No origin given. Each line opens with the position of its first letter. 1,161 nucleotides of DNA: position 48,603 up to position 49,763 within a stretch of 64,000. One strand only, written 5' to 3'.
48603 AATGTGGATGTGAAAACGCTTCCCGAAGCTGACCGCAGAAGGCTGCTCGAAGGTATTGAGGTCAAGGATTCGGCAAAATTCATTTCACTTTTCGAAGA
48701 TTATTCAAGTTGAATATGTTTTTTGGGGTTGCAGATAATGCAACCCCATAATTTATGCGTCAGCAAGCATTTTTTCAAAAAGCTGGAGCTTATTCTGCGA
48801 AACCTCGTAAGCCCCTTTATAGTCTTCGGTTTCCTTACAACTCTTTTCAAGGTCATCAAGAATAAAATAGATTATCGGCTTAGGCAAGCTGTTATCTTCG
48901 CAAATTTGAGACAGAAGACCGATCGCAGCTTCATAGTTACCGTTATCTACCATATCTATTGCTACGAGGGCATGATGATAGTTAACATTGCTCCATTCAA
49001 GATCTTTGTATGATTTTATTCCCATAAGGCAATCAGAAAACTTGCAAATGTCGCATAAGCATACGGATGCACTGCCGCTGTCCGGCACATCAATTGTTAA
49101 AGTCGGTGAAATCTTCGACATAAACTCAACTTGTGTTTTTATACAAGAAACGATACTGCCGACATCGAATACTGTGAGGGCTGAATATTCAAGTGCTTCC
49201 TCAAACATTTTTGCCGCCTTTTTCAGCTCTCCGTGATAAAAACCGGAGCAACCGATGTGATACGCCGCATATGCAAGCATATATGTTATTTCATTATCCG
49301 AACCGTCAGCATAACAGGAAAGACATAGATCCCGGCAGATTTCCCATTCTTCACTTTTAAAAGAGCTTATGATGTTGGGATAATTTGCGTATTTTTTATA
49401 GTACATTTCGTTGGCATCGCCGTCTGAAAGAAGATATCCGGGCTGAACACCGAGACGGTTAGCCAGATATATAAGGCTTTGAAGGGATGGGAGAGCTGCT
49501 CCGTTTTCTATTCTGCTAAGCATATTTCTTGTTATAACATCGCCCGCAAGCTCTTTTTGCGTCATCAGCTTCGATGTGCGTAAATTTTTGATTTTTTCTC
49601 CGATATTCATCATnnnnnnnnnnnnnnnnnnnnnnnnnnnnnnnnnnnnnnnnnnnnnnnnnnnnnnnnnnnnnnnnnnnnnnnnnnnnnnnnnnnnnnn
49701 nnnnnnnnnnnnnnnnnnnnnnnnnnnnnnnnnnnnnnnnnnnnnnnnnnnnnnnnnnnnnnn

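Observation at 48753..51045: Translationally coupled trio: DivIVA-domain protein, orphan Fe-S hydro-lyase beta subunit, Cys-rich XRE regulator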

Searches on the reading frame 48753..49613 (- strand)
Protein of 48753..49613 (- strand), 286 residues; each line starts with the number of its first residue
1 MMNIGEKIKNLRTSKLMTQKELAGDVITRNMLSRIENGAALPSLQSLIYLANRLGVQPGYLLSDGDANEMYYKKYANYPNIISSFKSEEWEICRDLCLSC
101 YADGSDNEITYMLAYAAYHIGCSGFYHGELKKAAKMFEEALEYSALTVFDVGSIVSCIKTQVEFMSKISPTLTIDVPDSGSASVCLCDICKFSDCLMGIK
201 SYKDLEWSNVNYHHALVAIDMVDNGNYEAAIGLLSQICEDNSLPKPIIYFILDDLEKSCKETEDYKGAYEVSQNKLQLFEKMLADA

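Call 3: search_protein_families(library=pfam, proteins=[window:48753-49613:-], max_evalue=0.1)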
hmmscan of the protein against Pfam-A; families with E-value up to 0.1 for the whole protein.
window:48753-49613:- (286 aa): 4 families
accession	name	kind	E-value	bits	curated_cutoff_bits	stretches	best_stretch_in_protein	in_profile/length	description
PF01381.28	HTH_3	-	9e-10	38.9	23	1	8-61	1-55/55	Helix-turn-helix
PF12844.13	HTH_19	-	7.8e-08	32.6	30.2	1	5-63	1-60/64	Helix-turn-helix domain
PF13560.12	HTH_31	-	1.8e-05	25.4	27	1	5-58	3-58/64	Helix-turn-helix domain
PF13428.12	TPR_14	-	0.055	14.6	23.5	0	221-241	11-31/44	Tetratricopeptide repeat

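Call 4: search_protein_families(library=ncbifam, proteins=[window:48753-49613:-], max_evalue=0.1)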
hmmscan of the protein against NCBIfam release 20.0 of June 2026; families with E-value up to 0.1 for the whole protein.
window:48753-49613:- (286 aa): 8 families
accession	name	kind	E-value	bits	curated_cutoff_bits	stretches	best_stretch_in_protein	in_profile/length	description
NF041951.1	phage_RstR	subfamily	6.1e-09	36.1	80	1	2-92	1-91/108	RstR family transcriptional repressor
TIGR03070.1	couple_hipB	subfamily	4.8e-05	23.2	71.65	1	3-57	2-57/58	type II toxin-antitoxin system Y4mF family antitoxin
NF047948.1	male_kill_WMK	equivalog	7.5e-05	22.3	300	1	3-76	162-236/300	WO male-killing family protein Wmk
NF041575.1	antitoxPezA_Strep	equivalog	0.00013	21.9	290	1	4-45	2-44/158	type II toxin-antitoxin system antitoxin PezA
NF006015.0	PRK08154.1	subfamily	0.00025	20.3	204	1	2-68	29-96/314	anaerobic benzoate catabolism transcriptional regulator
TIGR00270.2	TIGR00270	equivalog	0.00045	20.1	110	1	5-57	77-130/159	multiprotein bridging factor aMBF1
NF052239.1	antitox_spr1629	equivalog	0.0015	17.7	335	1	2-66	1-66/377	spr1629 family repressor/antitoxin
NF010465.0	PRK13890.1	equivalog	0.074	13.2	96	0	10-68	12-71/121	conjugal transfer protein TrbA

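Call 33: search_solved_structures(query=A2, max_evalue=1)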
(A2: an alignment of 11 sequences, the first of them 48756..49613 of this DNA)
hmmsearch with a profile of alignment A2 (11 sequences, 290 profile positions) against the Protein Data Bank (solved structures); distinct sequences matched with E-value up to 1: 90 (the best 60 are shown).
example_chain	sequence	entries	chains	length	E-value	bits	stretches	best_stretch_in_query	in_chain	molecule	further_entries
9sf2_A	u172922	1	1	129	4.2e-13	53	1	2-110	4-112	Transcriptional regulator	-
7n1n_B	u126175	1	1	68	1.8e-11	47.6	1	2-62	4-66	ComR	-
9qhb_A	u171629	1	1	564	2e-11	47.5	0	112-162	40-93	Engineered tetratricopeptide repeat protein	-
7n10_B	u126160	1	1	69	3e-11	46.9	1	2-61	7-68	ComR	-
8bu0_A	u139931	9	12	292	4.9e-10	42.9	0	112-140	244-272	Consensus tetratricopeptide repeat protein | Crystal structure of an 8-repeat consensus TPR superhelix with Zinc. | Monomer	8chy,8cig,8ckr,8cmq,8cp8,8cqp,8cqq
2qfc_A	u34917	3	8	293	8.3e-09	38.9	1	2-91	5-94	PlcR protein | Transcriptional activator PlcR protein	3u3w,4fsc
6hu8_A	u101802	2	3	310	6.8e-08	35.9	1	2-80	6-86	Transcriptional regulator ComR | Uncharacterized protein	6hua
9qhc_A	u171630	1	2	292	9.8e-08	35.4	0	112-171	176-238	Engineered tetratricopeptide repeat protein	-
5jub_A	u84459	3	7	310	1.1e-06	31.9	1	2-73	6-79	Transcriptional regulator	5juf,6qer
1b0n_A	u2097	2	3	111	1.3e-06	31.6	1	3-71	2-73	PROTEIN (SINR PROTEIN) | HTH-TYPE TRANSCRIPTIONAL REGULATOR SINR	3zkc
5tn0_A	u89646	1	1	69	1.8e-06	31.2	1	3-66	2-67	HTH-type transcriptional regulator SinR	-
3qq6_A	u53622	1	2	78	2.1e-06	31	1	3-66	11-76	HTH-type transcriptional regulator sinR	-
5fd4_A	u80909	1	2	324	2.2e-06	31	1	2-72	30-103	ComR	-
8tac_A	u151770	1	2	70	2.7e-06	30.7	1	2-56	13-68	DBP48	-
8ch0_A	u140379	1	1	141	3.1e-06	30.4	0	112-140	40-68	Consensus tetratricopeptide repeat protein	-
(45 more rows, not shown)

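Call 34: search_protein_families(library=pfam, alignment_id=A2, max_evalue=0.1)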
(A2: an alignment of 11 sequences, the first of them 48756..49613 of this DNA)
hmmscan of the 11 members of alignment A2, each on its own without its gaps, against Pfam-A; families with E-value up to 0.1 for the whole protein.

A. member 1, window:48756-49613:- (286 aa): 4 families
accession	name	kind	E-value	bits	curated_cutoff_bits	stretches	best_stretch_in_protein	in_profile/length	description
PF01381.28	HTH_3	-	9e-10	38.9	23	1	8-61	1-55/55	Helix-turn-helix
PF12844.13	HTH_19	-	7.8e-08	32.6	30.2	1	5-63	1-60/64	Helix-turn-helix domain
PF13560.12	HTH_31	-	1.8e-05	25.4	27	1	5-58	3-58/64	Helix-turn-helix domain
PF13428.12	TPR_14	-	0.055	14.6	23.5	0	221-241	11-31/44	Tetratricopeptide repeat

B. families by the number of members that match (of 11 scanned): 20 families
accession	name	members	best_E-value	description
PF01381.28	HTH_3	11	9.2e-12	Helix-turn-helix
PF12844.13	HTH_19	11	2.2e-10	Helix-turn-helix domain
PF07719.23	TPR_2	7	1.5e-05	Tetratricopeptide repeat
PF13428.12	TPR_14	6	0.0002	Tetratricopeptide repeat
PF13374.12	TPR_10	5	0.00034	Tetratricopeptide repeat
PF13424.12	TPR_12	5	0.00049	Tetratricopeptide repeat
PF13560.12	HTH_31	4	1.8e-08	Helix-turn-helix domain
PF13181.12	TPR_8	4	0.00011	Tetratricopeptide repeat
PF13174.12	TPR_6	4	0.00026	Tetratricopeptide repeat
PF00515.34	TPR_1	3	1.1e-05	Tetratricopeptide repeat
PF12895.13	ANAPC3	3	0.00041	Anaphase-promoting complex, cyclosome, subunit 3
PF10602.15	RPN7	3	0.0028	26S proteasome subunit RPN7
PF13432.12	TPR_16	3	0.0052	Tetratricopeptide repeat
PF14559.12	TPR_19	2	0.0015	Tetratricopeptide repeat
PF09976.15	TPR_21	1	0.013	Tetratricopeptide repeat-like domain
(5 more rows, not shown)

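Call 49: find_homologous_proteins(query=window:48756-49613:-, max_evalue=0.00001)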
Query window:48756-49613:- (286 aa): 456 proteins with E <= 0.00001 among 1466 candidates; the best 120 are listed.
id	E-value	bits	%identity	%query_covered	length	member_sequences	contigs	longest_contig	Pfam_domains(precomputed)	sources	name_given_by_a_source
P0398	1.4e-186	636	99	100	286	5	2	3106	PF12844.14,PF01381.29,PF13560.13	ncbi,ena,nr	ncbi:MAG: helix-turn-helix transcriptional regulator [Clostridia bacterium]|nr:helix-turn-helix tran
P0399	1.5e-139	482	75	100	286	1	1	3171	PF12844.14,PF01381.29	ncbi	-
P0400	6.6e-138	477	75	100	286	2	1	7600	PF12844.14,PF01381.29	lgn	-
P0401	1.8e-134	465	74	99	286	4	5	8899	PF12844.14,PF01381.29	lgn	-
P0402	2.0e-134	465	74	100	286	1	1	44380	PF12844.14,PF01381.29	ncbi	-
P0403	7.7e-132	457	72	100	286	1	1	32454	PF12844.14,PF01381.29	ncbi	-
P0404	2.1e-129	449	71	100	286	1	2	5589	PF12844.14,PF01381.29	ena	-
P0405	1.0e-115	404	63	99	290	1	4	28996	PF12844.14,PF01381.29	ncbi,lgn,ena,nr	ncbi:MAG: helix-turn-helix transcriptional regulator [Clostridia bacterium]|nr:helix-turn-helix tran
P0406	5.3e-111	388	62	99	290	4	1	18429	PF12844.14,PF01381.29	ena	-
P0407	1.1e-109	384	63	99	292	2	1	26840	PF12844.14,PF01381.29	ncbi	-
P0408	6.1e-106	372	61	99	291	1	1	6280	PF12844.14,PF01381.29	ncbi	-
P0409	7.3e-105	368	62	94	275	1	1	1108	PF12844.14,PF01381.29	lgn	-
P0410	1.5e-103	364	59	99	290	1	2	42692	PF12844.14,PF01381.29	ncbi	-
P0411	3.9e-103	363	58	99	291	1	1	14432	PF12844.14,PF01381.29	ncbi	-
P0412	9.8e-103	361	57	99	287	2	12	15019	PF12844.14,PF01381.29,PF07719.24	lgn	-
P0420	1.3e-90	322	55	99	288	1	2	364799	PF12844.14,PF01381.29,PF13560.13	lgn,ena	-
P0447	3.6e-54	202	40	99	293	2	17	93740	PF01381.29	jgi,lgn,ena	-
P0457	3.2e-53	199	41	100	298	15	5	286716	PF12844.14,PF01381.29,PF13560.13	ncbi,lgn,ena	-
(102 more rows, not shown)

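Call 50: find_encoding_contigs(protein=P0420, flank=4000, max_places=2)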
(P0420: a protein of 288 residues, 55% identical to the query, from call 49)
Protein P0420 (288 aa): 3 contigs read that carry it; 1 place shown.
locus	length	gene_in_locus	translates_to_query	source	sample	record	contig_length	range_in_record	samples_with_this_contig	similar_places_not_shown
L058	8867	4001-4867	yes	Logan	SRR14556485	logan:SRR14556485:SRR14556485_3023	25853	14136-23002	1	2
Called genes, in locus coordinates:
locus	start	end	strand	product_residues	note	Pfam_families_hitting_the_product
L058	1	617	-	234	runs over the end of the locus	-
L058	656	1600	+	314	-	PF00246:Peptidase_M14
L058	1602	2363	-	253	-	PF05857:TraX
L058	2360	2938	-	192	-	PF00156:Pribosyltran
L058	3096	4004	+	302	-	PF05103:DivIVA (faint)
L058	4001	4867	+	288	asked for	PF01381:HTH_3, PF12844:HTH_19, PF13560:HTH_31 (weak)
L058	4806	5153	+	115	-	-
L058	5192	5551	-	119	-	-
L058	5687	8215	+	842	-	PF00912:Transgly, PF00905:Transpeptidase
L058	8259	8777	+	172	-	PF03073:TspO_MBR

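Call 51: find_encoding_contigs(protein=P0457, flank=4000, max_places=2)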
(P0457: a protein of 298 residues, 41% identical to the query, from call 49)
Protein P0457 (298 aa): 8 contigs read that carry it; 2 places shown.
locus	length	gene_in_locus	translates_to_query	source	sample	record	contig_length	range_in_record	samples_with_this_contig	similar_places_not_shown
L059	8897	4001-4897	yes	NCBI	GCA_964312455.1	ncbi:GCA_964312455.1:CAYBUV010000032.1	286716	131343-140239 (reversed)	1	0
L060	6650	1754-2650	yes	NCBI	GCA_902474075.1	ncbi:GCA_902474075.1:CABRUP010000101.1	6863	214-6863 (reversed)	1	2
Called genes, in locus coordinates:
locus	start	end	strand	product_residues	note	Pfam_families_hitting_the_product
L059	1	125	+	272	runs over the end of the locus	PF00528:BPD_transp_1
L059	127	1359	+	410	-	PF01547:SBP_bac_1, PF13531:SBP_bac_11, PF13416:SBP_bac_8, PF13343:SBP_bac_6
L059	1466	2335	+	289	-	PF00892:EamA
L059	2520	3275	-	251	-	PF05857:TraX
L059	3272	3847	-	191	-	PF00156:Pribosyltran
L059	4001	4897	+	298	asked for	PF01381:HTH_3, PF12844:HTH_19, PF13560:HTH_31 (weak)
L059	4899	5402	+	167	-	-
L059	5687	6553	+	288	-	PF00398:RrnaAD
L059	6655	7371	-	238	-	PF00106:adh_short, PF08659:KR, PF13561:adh_short_C2, PF23441:SDR (weak)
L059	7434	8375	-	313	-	PF00753:Lactamase_B, PF12706:Lactamase_B_2 (weak)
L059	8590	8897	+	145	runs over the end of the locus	PF01250:Ribosomal_S6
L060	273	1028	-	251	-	PF05857:TraX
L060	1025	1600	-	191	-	PF00156:Pribosyltran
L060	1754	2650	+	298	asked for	PF01381:HTH_3, PF12844:HTH_19, PF13560:HTH_31 (weak)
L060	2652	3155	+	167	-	-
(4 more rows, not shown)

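Call 52: find_encoding_contigs(protein=P0447, flank=4000, max_places=2)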
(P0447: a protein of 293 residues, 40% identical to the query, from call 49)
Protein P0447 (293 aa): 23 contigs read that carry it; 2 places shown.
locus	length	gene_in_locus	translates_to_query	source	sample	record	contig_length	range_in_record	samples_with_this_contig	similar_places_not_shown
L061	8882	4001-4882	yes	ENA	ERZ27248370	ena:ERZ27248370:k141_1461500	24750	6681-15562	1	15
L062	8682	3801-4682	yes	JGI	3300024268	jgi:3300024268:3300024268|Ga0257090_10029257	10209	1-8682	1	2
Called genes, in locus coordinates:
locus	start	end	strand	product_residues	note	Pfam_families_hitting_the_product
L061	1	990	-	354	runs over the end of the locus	PF05050:Methyltransf_21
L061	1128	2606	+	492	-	PF09547:SpoIVA_ATPase, PF20438:SpoIVA_middle, PF20439:SpoIVA_C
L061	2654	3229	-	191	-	PF00156:Pribosyltran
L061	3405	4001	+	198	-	-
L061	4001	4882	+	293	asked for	PF01381:HTH_3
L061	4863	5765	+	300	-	-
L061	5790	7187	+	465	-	-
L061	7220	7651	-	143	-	-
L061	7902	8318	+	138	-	PF01029:NusB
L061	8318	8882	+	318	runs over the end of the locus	PF00814:TsaD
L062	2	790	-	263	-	?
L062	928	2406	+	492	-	PF09547:SpoIVA_ATPase, PF20438:SpoIVA_middle, PF20439:SpoIVA_C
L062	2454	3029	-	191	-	PF00156:Pribosyltran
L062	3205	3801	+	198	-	-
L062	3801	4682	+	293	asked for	PF01381:HTH_3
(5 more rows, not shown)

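Call 61: find_related_loci(query=A4, collection=metagenome_contigs, flank=4000)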
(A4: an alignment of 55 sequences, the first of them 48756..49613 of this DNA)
Query A4 (286 aa) in metagenome_contigs; peptide patterns used: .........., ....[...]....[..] (x = any residue, [..] = any of these).
600 stretches matched a pattern (row limit reached: there are more); 321 encode a relative of the query (tblastn E <= 1e-3); the best 80 are kept; 80 distinct loci.
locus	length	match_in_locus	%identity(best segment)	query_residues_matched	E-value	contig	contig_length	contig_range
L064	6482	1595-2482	41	1-286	3e-62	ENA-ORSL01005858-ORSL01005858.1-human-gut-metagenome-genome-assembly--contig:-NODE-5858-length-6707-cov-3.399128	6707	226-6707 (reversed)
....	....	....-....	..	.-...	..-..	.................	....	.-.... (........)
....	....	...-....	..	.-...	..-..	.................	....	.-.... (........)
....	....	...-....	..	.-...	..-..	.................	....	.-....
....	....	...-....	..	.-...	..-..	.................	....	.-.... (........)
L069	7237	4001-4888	38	2-286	2e-55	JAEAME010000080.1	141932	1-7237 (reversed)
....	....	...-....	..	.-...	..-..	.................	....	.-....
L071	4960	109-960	36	1-283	7e-52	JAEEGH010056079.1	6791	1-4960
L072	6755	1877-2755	37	2-285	4e-52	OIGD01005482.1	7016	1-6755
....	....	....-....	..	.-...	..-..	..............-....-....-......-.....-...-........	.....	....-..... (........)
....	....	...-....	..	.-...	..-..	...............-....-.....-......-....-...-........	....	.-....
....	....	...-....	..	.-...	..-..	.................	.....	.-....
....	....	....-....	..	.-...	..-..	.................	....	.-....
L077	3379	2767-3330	45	2-187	9e-46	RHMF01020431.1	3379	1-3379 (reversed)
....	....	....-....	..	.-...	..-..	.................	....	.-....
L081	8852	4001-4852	30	4-282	1e-32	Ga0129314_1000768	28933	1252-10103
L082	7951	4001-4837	30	4-282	2e-31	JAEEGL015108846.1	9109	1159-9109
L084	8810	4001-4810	33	4-278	4e-30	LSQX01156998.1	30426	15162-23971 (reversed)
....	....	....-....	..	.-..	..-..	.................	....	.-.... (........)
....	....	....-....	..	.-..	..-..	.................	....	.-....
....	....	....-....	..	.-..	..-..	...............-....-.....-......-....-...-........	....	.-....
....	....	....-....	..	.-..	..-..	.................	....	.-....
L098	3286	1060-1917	29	3-280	7e-16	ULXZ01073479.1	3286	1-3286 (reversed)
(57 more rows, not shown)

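Call 64: predict_structure(alignment_id=A4)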
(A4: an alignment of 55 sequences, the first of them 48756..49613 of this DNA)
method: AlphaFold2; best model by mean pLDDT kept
length: 286 residues; sequences in the alignment: 55
mean_pLDDT: 93.4   pTM: 0.80
mean pLDDT of the five models: 93.4, 93.1, 91.6, 91.5, 91.1
residues with pLDDT >= 90: 238; 70-90: 44; 50-70: 4; < 50: 0
segments of 3 or more residues with pLDDT < 50: none
pLDDT, mean of each block of 10 residues (from residue 1): 86 93 94 94 93 88 77 86 97 95 87 98 98 98 96 95 97 89 86 93 94 98 98 97 97 98 98 98 87
secondary structure, 60 per line:
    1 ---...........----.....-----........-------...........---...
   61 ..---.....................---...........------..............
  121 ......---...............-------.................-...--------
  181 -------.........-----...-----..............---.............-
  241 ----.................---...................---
elements in order: H4-14 H19-23 H29-36 H44-54 H58-62 H66-86 H90-100 H107-126 H130-144 H152-168 H188-196 H210-223 H227-239 H245-261 H265-283
